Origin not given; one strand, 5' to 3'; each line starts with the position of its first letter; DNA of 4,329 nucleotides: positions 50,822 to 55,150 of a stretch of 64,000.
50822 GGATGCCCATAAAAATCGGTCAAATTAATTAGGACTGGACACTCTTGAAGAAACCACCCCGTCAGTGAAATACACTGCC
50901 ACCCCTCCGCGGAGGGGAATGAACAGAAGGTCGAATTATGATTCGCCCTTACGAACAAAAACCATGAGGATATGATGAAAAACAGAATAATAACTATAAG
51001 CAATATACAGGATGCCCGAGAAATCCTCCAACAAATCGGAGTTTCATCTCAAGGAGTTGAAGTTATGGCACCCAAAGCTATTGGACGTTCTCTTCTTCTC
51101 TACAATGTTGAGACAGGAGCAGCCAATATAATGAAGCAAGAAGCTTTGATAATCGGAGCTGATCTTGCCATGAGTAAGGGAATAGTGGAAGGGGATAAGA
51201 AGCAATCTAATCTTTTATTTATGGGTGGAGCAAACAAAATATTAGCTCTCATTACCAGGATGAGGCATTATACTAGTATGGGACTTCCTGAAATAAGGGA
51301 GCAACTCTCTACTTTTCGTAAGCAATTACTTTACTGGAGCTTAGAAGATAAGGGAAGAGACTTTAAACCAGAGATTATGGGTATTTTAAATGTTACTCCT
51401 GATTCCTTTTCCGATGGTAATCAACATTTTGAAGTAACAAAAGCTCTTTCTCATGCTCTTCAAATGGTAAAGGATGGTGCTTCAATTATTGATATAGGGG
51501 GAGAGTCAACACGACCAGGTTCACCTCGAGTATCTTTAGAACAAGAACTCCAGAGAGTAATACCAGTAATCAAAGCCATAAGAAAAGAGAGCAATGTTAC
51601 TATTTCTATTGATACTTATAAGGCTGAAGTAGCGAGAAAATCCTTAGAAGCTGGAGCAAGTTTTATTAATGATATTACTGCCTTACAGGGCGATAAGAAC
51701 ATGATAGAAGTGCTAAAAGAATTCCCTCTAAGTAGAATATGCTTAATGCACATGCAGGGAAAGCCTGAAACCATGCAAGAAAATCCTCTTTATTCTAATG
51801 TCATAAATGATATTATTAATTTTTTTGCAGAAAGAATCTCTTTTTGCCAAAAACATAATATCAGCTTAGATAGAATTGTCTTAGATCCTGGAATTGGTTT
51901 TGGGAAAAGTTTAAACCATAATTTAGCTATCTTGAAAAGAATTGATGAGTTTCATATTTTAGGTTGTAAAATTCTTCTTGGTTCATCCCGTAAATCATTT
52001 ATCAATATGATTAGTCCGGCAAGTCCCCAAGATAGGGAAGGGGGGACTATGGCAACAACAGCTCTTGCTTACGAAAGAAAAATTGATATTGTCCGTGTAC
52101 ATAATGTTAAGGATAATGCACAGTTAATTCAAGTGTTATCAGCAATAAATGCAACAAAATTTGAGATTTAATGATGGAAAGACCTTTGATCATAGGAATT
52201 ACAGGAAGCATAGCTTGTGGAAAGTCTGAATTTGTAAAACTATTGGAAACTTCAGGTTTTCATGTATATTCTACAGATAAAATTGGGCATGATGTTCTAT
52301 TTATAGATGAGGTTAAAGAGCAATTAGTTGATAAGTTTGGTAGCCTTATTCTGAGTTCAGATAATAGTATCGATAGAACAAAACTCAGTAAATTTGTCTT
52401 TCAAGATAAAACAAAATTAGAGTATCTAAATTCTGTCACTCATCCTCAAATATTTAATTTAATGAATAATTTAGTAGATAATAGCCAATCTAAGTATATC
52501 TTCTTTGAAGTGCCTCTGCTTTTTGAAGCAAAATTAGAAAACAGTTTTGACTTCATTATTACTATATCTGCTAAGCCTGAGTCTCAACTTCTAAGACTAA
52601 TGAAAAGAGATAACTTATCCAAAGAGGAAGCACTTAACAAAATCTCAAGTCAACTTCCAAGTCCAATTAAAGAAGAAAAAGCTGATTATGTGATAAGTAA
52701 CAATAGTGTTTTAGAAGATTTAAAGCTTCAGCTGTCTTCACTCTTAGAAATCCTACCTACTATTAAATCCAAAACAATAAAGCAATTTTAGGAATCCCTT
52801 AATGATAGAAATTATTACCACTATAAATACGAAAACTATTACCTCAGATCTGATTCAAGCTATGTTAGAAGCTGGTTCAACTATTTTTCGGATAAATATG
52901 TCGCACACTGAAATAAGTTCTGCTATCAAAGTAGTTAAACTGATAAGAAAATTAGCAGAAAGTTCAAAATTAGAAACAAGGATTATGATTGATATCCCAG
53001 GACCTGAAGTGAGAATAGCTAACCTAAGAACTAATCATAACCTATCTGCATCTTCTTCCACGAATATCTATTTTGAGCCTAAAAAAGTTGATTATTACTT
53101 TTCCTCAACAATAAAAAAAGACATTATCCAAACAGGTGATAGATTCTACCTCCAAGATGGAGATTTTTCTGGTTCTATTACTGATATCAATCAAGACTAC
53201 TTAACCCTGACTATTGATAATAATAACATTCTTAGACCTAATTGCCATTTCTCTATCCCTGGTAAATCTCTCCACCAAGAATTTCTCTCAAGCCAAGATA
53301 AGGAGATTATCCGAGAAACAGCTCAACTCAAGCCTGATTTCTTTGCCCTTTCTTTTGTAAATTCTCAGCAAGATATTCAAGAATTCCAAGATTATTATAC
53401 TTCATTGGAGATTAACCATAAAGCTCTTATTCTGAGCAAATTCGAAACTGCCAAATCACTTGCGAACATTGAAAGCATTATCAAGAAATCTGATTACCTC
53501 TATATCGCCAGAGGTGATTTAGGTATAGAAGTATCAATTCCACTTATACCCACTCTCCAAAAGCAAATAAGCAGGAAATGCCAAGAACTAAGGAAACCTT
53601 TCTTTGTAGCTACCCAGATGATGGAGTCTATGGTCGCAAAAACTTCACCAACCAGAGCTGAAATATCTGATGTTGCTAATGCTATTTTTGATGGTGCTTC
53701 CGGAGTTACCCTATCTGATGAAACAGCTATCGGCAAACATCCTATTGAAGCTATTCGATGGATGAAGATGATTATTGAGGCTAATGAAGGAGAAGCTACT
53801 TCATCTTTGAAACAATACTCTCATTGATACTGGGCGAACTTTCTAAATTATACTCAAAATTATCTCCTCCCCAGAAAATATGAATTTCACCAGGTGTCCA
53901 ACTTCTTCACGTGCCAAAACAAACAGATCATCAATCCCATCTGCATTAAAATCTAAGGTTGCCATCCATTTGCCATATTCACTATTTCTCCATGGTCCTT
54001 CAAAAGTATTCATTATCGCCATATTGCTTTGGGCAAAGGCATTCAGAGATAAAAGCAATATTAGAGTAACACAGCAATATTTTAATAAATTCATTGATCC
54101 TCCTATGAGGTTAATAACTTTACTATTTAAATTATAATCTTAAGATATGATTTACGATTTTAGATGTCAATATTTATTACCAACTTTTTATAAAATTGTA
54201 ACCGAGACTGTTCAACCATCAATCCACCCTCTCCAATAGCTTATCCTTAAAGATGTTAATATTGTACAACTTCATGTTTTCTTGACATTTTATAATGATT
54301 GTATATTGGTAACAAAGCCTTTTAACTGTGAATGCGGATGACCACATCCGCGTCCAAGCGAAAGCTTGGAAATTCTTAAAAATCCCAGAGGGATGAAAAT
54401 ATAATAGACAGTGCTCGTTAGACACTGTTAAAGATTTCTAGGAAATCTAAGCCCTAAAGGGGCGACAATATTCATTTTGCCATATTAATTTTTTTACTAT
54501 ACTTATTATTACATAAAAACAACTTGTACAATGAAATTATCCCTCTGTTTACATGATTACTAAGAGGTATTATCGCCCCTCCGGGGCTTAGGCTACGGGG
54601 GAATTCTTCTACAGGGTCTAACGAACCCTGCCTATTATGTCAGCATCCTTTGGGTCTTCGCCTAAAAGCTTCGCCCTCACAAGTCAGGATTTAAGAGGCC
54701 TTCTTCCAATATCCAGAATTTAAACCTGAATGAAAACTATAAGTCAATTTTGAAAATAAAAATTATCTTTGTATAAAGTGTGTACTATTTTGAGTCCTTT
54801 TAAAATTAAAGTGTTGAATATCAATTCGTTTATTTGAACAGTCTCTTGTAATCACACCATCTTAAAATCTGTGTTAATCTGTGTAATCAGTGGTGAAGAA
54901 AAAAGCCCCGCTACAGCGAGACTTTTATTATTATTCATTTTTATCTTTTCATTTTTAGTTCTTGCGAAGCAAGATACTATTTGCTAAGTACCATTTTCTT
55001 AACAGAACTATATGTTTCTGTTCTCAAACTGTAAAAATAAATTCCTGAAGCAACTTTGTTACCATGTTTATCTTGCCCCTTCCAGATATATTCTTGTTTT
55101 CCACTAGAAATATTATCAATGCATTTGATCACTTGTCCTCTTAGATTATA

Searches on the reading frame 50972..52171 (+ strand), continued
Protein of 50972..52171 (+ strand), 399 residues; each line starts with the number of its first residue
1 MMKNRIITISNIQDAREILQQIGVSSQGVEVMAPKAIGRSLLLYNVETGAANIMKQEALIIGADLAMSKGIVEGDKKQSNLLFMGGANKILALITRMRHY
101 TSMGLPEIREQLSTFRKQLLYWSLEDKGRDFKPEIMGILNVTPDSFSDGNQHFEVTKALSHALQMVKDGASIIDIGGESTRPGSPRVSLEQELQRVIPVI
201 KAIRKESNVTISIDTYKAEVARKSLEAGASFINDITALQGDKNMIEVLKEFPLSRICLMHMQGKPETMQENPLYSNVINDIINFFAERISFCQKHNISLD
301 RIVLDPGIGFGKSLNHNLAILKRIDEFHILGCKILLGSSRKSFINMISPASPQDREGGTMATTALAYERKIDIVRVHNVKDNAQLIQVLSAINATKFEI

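Call 53: find_encoding_contigs(protein=P0018, flank=6000, max_places=2)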
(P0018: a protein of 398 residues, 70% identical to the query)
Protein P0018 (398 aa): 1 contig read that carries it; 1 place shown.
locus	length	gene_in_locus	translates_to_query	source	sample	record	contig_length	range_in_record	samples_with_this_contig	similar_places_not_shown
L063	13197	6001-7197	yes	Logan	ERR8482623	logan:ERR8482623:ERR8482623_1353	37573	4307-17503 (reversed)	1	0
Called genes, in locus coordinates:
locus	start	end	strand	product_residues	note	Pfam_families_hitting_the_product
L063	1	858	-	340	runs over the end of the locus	PF02912:Phe_tRNA-synt_N, PF01409:tRNA-synt_2d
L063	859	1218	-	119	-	PF00453:Ribosomal_L20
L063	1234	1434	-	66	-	-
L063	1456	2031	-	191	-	PF05198:IF3_N, PF00707:IF3_C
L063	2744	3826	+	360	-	PF00962:A_deaminase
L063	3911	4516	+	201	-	PF01618:MotA_ExbB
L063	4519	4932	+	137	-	PF02472:ExbD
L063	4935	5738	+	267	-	-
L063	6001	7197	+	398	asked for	PF00809:Pterin_bind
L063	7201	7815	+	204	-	PF01121:CoaE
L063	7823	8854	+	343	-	PF00224:PK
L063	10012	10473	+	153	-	PF00589:Phage_integrase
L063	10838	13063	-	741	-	-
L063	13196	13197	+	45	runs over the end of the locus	-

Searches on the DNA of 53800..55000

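Call 45: search_rna_families(source=window, start=53800, end=55000, threshold=evalue, max_evalue=5)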
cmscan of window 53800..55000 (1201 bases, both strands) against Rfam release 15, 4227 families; matches with E-value up to 5: 11.
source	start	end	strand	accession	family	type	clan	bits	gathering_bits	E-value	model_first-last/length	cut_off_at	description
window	54428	54520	-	RF01492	rli28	Gene; sRNA;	-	23.4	45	1.9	1-186/186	no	Listeria sRNA rli28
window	54896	54948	-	RF01859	Phe_leader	Cis-reg; leader;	-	20.9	55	1.1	1-125/125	no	Phenylalanine leader peptide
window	54896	54970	-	RF02075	STnc230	Gene; sRNA;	-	20.7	50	3.7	1-83/83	no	Enterobacterial sRNA STnc230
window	54793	54894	-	RF01507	Afu_298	Gene; snRNA; snoRNA; CD-box;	-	20.5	40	4.3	1-93/93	no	A. fimigatus snoRNA Afu_298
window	54893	54939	-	RF02076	STnc100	Gene; sRNA;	-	19.5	47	0.11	160-206/206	no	Gammaproteobacterial sRNA STnc100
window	54447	54591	+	RF00695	MIR398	Gene; miRNA;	-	18.9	55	0.3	1-109/109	no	MIR398 microRNA precursor family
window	53833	53891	-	RF01156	SNORD123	Gene; snRNA; snoRNA; CD-box;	-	18.3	45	1.9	1-70/70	no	Small nucleolar RNA SNORD123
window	54899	54952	-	RF02057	STnc40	Gene; sRNA;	-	18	45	4.5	1-70/70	no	Salmonella enterica sRNA STnc40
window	54899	55000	-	RF02607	AbsR25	Gene; sRNA;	-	17.7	47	3.2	24-164/164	5'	Acinetobacter sRNA 25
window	54902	54959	-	RF01393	isrJ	Gene; sRNA;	-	17.4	37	2.5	1-75/75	no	isrJ Hfq binding RNA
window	54412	54628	-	RF04139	MIR841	Gene; miRNA;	-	16.9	200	1.6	1-212/212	no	MIR841 microRNA precursor family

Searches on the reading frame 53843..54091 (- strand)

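Call 71: search_protein_families(library=pfam, proteins=[window:53843-54091:-], max_evalue=0.1)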
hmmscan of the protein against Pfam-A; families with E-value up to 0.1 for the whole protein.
window:53843-54091:- (82 aa): 2 families
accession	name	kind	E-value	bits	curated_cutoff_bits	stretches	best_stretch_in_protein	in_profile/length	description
PF13517.12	FG-GAP_3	-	0.0068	17.4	26.9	0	37-58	40-61/61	FG-GAP-like repeat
PF01839.29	FG-GAP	-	0.0074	16.6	22.1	1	43-58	5-20/37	FG-GAP repeat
